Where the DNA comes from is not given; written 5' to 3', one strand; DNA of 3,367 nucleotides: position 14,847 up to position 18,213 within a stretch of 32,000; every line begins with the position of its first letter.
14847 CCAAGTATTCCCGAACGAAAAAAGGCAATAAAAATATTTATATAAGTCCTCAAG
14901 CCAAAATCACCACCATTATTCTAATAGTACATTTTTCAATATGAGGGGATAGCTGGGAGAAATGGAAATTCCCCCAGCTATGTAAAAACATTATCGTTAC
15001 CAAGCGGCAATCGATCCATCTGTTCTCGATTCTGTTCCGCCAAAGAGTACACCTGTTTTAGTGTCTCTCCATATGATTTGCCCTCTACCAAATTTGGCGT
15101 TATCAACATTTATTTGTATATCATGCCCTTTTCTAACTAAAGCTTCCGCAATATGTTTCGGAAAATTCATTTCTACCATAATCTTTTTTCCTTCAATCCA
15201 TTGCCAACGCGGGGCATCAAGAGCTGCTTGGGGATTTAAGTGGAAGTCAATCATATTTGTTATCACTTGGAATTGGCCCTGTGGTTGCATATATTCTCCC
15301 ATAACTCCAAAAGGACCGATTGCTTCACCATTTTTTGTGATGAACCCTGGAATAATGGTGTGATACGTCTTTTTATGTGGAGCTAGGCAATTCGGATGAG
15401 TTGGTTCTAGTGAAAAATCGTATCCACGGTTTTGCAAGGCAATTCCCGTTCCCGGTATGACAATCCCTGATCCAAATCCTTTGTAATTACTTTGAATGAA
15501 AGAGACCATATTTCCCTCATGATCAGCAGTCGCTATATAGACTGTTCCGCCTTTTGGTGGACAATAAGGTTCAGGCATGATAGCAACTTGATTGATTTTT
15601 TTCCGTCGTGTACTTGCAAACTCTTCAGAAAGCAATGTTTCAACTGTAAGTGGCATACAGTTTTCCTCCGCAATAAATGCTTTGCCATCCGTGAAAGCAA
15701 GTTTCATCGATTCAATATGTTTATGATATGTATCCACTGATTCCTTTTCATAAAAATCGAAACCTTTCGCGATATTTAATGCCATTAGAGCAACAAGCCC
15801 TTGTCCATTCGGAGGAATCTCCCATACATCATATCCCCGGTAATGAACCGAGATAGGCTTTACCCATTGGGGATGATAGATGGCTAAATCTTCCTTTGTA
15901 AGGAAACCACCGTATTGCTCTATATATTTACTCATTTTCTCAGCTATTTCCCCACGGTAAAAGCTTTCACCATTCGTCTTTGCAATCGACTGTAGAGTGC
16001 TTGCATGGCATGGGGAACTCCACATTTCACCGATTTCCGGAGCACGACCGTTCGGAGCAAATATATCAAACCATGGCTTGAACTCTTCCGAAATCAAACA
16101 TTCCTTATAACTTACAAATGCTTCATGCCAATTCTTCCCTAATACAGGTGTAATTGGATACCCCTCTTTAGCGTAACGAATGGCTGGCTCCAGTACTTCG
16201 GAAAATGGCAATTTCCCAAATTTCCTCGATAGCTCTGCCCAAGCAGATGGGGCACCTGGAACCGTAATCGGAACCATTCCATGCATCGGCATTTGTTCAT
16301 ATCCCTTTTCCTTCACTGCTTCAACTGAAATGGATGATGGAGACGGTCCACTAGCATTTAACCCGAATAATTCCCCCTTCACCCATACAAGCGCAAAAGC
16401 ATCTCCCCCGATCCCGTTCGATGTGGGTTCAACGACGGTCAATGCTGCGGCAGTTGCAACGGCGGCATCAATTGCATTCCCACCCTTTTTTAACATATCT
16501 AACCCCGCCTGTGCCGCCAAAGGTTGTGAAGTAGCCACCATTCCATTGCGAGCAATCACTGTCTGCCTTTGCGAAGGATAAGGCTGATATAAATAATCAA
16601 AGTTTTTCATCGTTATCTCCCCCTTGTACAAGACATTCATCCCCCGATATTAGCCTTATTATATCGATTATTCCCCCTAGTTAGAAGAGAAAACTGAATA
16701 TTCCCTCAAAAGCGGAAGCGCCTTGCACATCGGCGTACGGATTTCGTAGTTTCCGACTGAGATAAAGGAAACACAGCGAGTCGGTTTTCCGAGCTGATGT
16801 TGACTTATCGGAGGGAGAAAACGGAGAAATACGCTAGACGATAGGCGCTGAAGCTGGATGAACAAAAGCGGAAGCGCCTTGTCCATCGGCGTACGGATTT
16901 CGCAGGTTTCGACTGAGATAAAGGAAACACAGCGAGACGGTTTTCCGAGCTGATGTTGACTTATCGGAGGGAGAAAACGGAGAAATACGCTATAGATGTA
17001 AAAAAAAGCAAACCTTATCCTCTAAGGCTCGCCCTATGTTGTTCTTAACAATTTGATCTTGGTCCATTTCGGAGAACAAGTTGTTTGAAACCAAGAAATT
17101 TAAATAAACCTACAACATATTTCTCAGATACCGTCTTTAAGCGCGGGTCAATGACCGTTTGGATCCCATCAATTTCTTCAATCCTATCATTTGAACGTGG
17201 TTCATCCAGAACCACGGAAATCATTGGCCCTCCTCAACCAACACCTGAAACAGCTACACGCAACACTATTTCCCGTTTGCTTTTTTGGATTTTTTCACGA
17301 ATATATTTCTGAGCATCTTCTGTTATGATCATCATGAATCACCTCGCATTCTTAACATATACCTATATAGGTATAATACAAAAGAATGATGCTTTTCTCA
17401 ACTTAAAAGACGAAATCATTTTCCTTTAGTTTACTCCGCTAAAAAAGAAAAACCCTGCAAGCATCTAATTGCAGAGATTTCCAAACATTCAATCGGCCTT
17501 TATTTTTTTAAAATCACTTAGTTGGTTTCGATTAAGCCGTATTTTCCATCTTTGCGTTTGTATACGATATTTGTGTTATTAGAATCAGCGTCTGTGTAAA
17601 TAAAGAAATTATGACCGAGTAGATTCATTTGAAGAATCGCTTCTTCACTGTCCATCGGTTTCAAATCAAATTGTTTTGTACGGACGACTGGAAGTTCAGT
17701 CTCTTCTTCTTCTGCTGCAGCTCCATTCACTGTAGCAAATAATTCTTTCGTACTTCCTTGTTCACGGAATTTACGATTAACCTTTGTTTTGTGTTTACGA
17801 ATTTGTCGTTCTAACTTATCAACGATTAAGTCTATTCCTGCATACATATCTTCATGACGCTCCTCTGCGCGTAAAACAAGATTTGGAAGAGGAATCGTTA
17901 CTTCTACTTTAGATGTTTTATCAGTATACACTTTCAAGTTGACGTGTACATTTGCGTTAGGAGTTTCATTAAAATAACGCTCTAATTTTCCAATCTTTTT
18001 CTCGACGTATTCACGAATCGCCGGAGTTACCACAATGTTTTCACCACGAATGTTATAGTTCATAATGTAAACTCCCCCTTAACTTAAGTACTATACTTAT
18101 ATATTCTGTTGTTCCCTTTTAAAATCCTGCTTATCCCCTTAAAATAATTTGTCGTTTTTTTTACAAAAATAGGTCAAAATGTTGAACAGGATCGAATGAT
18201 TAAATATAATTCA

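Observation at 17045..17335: Unannotated HesB-like ORF with in-frame UGA at the conserved Cys position plus a SECIS-like hairpin (candidate selenoprotein in a Bacillus-type genome)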

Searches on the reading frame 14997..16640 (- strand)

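Call 18: search_protein_families(library=pfam, proteins=[window:14997-16640:-], max_evalue=0.00001)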
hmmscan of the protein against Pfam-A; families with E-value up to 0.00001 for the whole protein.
window:14997-16640:- (547 aa): 1 family
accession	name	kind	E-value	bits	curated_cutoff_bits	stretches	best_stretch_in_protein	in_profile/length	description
PF01019.26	G_glu_transpept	-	2.7e-150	502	27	1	48-542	2-512/512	Gamma-glutamyltranspeptidase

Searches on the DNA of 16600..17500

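Call 59: search_rna_families(source=window, start=16600, end=17500, threshold=evalue, max_evalue=10, show_alignments=3)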
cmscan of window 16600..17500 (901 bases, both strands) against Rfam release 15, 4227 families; matches with E-value up to 10: 4.
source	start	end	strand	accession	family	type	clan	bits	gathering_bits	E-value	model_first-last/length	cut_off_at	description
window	17287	17341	-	RF01278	SNORD109A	Gene; snRNA; snoRNA; CD-box;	CL00069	19.7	35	0.35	1-67/67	no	Small nucleolar RNA SNORD109A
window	17254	17312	-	RF02068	STnc480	Gene; sRNA;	-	19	72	7.1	1-72/72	no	Enterobacterial sRNA STnc480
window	17034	17080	+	RF04332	Plastid-rpoB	Cis-reg;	-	15.8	45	7.9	1-49/49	no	Plastid-rpoB 5UTR RNA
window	17445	17500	-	RF01472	rli40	Gene; sRNA;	-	12.4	100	2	13-263/263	5'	Listeria sRNA rli40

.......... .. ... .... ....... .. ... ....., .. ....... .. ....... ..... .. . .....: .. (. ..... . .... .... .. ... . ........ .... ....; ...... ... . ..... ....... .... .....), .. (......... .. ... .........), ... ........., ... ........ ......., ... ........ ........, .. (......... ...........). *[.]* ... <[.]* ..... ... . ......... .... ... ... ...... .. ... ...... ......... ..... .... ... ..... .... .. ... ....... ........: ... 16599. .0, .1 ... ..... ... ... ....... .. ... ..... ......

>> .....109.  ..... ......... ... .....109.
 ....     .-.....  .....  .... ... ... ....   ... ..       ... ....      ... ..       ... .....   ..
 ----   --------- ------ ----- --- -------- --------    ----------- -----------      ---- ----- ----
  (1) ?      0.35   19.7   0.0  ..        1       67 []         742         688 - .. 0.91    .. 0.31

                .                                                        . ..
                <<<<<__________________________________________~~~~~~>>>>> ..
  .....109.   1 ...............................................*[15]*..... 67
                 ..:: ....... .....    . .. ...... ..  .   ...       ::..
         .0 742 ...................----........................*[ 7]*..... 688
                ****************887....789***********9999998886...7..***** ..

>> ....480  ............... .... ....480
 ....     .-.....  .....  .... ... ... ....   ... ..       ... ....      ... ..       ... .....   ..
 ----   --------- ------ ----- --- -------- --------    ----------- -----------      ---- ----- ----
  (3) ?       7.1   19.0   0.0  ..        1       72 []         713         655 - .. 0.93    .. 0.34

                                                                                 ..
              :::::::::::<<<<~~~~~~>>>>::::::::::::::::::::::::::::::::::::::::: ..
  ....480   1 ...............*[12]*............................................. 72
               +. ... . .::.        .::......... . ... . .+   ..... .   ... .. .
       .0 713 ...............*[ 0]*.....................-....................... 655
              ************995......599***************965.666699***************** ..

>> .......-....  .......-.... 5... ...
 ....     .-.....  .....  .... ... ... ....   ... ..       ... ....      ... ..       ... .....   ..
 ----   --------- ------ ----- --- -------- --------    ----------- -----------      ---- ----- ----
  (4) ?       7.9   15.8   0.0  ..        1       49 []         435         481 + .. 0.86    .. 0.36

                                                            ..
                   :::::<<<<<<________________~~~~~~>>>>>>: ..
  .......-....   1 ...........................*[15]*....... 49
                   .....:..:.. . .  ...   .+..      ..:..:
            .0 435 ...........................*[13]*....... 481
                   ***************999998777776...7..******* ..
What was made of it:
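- On Rfam SECIS families: No SECIS family matched at E up to 10 in 16600-17500 (call 59).
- No Rfam model matches the hairpin (call 59).
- Tried and rejected: Only noise hits and no SECIS model (call 59).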

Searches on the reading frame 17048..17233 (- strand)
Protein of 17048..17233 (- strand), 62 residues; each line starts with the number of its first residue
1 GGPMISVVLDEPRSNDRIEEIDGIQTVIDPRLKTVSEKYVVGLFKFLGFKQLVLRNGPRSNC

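Call 7: search_protein_families(library=pfam, proteins=[window:17048-17224:-], max_evalue=10)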
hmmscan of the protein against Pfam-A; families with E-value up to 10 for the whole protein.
seq(59 aa): 0 families

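Call 8: search_protein_families(library=ncbifam, proteins=[window:17048-17224:-], max_evalue=10)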
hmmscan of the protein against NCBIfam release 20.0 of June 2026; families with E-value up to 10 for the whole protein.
seq(59 aa): 2 families
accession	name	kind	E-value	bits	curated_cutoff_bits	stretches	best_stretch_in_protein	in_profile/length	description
NF038090.1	IscA_HesB_Se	subfamily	0.018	15.3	85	1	2-34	39-71/101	IscA/HesB family protein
TIGR01911.1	HesB_rel_seleno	subfamily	0.021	15.4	66.35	1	2-36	42-76/92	HesB-like protein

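Call 22: search_protein_representatives(protein=window:17048-17233:-)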
Query: 62 residues. Proteins with E-value up to 0.001 (for the whole library): 3; up to 1e-10: 2; up to 1e-30: 1. The best 3 are listed.
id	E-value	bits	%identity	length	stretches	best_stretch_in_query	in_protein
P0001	4.9e-31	120.9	100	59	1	4-62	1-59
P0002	4.8e-11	58.1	53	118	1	1-62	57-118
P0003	1.6e-05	40.8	45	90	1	1-62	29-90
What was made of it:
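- A full HMMER scan found only two, P0002 and P0003 (call 22).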

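Call 24: find_encoding_contigs(protein=P0002, flank=10000, max_places=10)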
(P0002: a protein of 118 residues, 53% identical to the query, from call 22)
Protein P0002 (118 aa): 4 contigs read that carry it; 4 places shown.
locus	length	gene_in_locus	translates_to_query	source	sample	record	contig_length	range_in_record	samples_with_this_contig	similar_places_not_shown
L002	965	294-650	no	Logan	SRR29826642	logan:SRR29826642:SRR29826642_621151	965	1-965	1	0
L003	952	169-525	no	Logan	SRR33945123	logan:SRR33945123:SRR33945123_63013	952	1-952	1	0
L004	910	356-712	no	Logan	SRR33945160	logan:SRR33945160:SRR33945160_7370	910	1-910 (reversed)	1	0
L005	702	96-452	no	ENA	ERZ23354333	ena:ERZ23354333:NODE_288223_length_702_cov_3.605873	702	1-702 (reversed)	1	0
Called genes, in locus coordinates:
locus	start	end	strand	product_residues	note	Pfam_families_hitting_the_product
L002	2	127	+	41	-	?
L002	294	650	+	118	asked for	-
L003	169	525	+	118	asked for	-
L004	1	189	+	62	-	?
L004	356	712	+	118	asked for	-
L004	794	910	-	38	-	?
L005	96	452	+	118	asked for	-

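Call 25: find_encoding_contigs(protein=P0003, flank=10000, max_places=10)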
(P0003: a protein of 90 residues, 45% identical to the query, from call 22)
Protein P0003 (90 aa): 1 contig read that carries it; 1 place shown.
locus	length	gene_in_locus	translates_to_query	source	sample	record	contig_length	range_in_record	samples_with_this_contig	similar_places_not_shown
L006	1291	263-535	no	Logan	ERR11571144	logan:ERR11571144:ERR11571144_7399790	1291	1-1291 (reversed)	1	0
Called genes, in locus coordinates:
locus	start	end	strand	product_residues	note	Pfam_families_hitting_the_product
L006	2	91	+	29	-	?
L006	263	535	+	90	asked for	PF28096:CC_Se_fam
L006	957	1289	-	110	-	?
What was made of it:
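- On CC/Se motif family (NF041239 / PF28096): Only the homologue P0003 has a precomputed hit (call 25).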

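Call 68: predict_structure(alignment_id=A5)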
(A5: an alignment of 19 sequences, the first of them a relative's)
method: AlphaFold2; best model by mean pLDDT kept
length: 90 residues; sequences in the alignment: 19
mean_pLDDT: 88.3   pTM: 0.75
mean pLDDT of the five models: 88.3, 87.4, 85.8, 85.7, 85.1
residues with pLDDT >= 90: 63; 70-90: 20; 50-70: 4; < 50: 3
segments of 3 or more residues with pLDDT < 50: 88-90
pLDDT, mean of each block of 10 residues (from residue 1): 94 89 81 91 93 93 91 93 68
secondary structure, 60 per line:
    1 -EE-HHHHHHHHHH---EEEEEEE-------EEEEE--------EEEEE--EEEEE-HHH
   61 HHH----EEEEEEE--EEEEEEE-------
elements in order: H5-14 E18-24 E32-36 E45-49 E52-56 H58-63 E68-74 E77-83

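Call 71: fold_search(model_id=the predicted structure, library=pdb)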
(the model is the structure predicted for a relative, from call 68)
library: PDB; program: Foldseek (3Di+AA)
matches with E <= 10: 136; with E <= 0.001: 5
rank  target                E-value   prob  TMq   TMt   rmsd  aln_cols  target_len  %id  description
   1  1x0g_C                9.5e-06  1.00  0.69  0.58   3.1        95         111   22  Crystal Structure of IscA with the [2Fe-2S] cluster (released 2006-06-06)
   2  1x0g_A                3.1e-05  1.00  0.69  0.62   3.0        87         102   22  Crystal Structure of IscA with the [2Fe-2S] cluster (released 2006-06-06)
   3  1r94_A                5.6e-05  1.00  0.67  0.63   3.3        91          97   20  Crystal Structure of IscA (MERCURY DERIVATIVE) (released 2003-12-23)
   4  1s98_A                1.1e-04  1.00  0.69  0.65   3.5        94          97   20  E.coli IscA crystal structure to 2.3 A (released 2004-06-01)
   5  2apn_MODEL_1_A        3.7e-04  1.00  0.47  0.39   5.3        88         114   17  hi1723 solution structure (released 2006-10-03)
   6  1nwb_MODEL_1_A        1.4e-03  1.00  0.55  0.50   4.1        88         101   20  Solution NMR Structure of Protein AQ_1857 from Aquifex aeolicus: Northeast Structural Genomics Consortium Targ (released 2003-06-03)
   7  2d2a_B                2.1e-03  1.00  0.62  0.56   3.8        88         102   15  Crystal Structure of Escherichia coli SufA Involved in Biosynthesis of Iron-sulfur Clusters (released 2005-12-13)
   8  2k4z_MODEL_1_A        4.2e-03  1.00  0.64  0.49   3.4        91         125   18  Solution NMR Structure of Allochromatium vinosum DsrR: Northeast Structural Genomics Consortium Target OP5 (released 2008-07-22)
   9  2d2a_A                5.2e-03  1.00  0.69  0.56   3.0        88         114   16  Crystal Structure of Escherichia coli SufA Involved in Biosynthesis of Iron-sulfur Clusters (released 2005-12-13)
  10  9a4q_B                5.9e-03  1.00  0.52  0.50   5.0        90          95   20  Integrative model of ODPA-YNER by crosslinking MS and deep learning (released 2024-09-18)
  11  2qgo                  3.5e-02  0.97  0.55  0.45   4.9        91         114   18  Crystal structure of a putative Fe-S biosynthesis protein from Lactobacillus acidophilus (released 2007-07-31)
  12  1x0g_D                1.1e-01  0.77  0.51  0.45  18.8        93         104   20  Crystal Structure of IscA with the [2Fe-2S] cluster (released 2006-06-06)
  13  1lgr_A                9.2e-01  0.06  0.22  0.06  14.7       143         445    8  INTERACTIONS OF NUCLEOTIDES WITH FULLY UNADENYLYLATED GLUTAMINE SYNTHETASE FROM SALMONELLA TYPHIMURIUM (released 1994-11-30)
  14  4s17_A                1.2e+00  0.07  0.26  0.09  10.6        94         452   13  The crystal structure of glutamine synthetase from Bifidobacterium adolescentis ATCC 15703 (released 2015-01-28)
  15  4s17_F                1.4e+00  0.04  0.20  0.06  14.6       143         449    8  The crystal structure of glutamine synthetase from Bifidobacterium adolescentis ATCC 15703 (released 2015-01-28)
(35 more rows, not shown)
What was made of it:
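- The fold spans both halves (calls 68, 71).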

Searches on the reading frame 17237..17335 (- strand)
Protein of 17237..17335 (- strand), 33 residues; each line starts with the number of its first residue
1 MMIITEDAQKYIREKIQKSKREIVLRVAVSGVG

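Call 7: search_protein_families(library=pfam, proteins=[window:17237-17335:-], max_evalue=10)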
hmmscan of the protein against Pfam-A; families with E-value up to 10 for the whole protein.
seq(33 aa): 1 family
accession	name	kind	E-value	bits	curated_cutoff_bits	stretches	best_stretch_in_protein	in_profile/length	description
PF01521.26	Fe-S_biosyn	-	0.0099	16.5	26.3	1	3-30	4-30/110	Iron-sulphur cluster biosynthesis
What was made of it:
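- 17237..17335 (-): N-terminal coding part, codons 1-33 (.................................). Alone it matches PF01521 weakly (call 7).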

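Call 8: search_protein_families(library=ncbifam, proteins=[window:17237-17335:-], max_evalue=10)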
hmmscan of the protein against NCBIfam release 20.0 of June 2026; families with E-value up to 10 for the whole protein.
seq(33 aa): 2 families
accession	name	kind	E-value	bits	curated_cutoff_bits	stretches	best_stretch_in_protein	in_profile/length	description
TIGR03341.1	YhgI_GntY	equivalog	0.05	13.4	269.35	1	3-30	2-29/190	Fe-S biogenesis protein NfuA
TIGR00049.1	TIGR00049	subfamily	0.076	13.2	58.8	1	3-33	2-33/106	iron-sulfur cluster assembly accessory protein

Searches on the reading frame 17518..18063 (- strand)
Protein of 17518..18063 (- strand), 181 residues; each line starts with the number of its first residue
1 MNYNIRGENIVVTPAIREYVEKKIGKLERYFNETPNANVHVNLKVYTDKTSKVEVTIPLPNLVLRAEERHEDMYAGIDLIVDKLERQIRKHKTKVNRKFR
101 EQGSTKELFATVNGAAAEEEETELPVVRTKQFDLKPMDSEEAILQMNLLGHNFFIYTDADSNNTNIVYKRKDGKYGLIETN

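Call 13: find_encoding_contigs(protein=window:17518-18063:-, flank=10000, max_places=10)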
Protein window:17518-18063:- (181 aa): 2 contigs read that carry it; 1 place shown.
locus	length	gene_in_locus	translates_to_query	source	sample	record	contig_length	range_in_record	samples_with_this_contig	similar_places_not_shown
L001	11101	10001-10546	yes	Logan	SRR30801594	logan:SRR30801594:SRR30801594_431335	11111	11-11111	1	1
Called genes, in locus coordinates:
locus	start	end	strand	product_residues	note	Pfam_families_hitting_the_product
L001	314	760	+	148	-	-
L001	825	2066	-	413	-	PF12704:MacB_PCD, PF02687:FtsX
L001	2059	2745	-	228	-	PF02463:SMC_N (weak), PF00005:ABC_tran, PF13304:AAA_21 (faint)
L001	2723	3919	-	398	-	PF25984:BSH_YknX, PF25982:HH_YknX (weak), PF25990:Beta-barrel_YknX, PF25989:YknX_C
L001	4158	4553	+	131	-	-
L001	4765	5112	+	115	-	PF03646:FlaG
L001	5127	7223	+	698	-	PF02465:FliD_N, PF07195:FliD_C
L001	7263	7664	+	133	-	PF02561:FliS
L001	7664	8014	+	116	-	PF05400:FliT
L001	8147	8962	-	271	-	PF00669:Flagellin_N, PF00700:Flagellin_C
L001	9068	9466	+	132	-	PF02561:FliS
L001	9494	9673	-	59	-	-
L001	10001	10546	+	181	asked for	PF02482:Ribosomal_S30AE, PF16321:Ribosom_S30AE_C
